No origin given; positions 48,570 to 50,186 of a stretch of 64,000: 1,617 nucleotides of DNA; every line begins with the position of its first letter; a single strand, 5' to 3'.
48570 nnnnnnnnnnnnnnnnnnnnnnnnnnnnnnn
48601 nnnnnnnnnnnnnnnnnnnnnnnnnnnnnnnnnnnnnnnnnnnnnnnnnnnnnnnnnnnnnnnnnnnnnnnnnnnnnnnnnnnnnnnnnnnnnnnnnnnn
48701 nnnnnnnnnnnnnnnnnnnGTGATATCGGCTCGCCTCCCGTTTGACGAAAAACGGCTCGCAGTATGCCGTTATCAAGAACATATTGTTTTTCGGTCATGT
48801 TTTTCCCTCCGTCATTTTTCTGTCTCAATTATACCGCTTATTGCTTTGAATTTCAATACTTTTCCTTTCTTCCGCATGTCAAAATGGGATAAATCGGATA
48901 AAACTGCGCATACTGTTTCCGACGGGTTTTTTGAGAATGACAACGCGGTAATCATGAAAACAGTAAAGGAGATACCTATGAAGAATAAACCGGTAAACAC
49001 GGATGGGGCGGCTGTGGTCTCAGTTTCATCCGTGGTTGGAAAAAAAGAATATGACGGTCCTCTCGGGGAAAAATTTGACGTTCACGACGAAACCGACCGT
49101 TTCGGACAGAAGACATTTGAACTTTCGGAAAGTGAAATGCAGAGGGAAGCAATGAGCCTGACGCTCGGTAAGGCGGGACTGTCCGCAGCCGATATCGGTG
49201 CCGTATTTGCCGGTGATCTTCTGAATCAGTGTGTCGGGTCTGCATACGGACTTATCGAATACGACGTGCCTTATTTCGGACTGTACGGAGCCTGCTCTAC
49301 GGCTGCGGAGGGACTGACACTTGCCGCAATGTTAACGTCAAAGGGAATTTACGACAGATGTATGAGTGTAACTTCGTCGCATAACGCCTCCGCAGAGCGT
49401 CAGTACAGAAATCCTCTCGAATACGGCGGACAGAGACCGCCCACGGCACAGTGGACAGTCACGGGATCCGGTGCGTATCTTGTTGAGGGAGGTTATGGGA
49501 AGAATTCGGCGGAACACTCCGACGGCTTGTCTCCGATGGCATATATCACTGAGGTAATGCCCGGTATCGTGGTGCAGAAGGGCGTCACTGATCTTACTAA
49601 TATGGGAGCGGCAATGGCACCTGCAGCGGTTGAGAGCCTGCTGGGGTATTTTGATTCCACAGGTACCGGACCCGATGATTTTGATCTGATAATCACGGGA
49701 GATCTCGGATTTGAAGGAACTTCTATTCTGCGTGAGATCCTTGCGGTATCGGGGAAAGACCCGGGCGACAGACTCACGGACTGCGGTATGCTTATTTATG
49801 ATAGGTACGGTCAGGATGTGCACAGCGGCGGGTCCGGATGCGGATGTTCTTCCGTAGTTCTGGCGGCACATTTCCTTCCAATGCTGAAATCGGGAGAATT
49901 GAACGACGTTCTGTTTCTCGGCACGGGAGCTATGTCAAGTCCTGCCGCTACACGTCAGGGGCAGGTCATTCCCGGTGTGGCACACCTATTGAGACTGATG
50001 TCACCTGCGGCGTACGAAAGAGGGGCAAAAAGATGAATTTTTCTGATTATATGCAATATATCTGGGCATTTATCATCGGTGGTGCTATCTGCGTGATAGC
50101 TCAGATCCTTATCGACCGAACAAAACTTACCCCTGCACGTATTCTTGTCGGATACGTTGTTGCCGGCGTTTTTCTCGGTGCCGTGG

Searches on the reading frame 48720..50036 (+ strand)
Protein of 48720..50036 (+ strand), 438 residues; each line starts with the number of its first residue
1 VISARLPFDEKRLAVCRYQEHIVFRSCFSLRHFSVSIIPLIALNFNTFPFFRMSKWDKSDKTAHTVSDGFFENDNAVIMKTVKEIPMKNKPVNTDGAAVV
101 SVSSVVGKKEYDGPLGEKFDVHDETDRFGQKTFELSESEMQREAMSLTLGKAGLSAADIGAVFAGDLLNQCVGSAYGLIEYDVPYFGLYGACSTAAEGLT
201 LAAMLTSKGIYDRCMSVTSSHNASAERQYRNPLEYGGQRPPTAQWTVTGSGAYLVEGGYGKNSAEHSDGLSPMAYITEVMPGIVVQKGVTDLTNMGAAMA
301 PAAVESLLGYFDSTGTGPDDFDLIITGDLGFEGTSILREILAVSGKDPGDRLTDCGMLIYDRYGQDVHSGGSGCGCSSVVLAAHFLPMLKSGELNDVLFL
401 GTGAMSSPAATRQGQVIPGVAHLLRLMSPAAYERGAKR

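Call 12: search_protein_families(library=pfam, proteins=[window:48720-50036:+])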
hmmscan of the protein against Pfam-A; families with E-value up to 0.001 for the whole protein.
window:48720-50036:+ (438 aa): 1 family
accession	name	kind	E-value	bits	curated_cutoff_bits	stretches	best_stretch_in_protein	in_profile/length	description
PF07451.17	SpoVAD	-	1.5e-113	379.3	22.1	1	97-424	11-326/329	Stage V sporulation protein AD (SpoVAD)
